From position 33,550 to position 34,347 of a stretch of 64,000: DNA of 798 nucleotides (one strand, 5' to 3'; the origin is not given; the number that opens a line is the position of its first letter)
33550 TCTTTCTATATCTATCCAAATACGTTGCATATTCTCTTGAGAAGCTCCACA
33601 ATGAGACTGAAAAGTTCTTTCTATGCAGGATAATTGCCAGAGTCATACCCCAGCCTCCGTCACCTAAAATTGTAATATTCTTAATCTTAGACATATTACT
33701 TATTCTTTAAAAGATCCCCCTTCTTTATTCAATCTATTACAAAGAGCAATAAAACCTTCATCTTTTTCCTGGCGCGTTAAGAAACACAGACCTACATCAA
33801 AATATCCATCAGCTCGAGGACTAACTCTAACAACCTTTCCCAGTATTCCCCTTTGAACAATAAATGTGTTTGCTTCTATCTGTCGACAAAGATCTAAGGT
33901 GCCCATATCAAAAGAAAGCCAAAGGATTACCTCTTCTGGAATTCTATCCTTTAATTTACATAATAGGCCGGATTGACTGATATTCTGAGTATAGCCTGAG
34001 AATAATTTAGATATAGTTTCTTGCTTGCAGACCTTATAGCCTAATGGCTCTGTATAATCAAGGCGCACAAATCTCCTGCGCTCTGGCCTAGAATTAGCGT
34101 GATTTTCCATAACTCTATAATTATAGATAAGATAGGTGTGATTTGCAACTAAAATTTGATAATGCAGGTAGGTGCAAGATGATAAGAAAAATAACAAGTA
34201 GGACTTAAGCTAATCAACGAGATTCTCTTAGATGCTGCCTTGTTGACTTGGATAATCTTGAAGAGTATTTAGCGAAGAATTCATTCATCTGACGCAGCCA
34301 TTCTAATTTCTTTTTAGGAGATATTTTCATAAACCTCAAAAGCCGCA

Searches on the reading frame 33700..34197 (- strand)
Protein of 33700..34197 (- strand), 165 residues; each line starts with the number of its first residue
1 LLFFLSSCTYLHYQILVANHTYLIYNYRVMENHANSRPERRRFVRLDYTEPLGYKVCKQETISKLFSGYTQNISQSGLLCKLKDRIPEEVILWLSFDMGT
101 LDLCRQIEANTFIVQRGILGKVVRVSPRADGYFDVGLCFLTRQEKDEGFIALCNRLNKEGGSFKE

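Call 19: search_protein_families(library=pfam, proteins=[window:33700-34197:-], max_evalue=0.00001)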
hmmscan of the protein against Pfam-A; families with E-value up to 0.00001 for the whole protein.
window:33700-34197:- (165 aa): 1 family
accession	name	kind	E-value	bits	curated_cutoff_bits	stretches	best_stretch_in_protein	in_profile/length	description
PF07238.19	PilZ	-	8.7e-09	36.1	22.5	1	39-146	1-92/102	PilZ domain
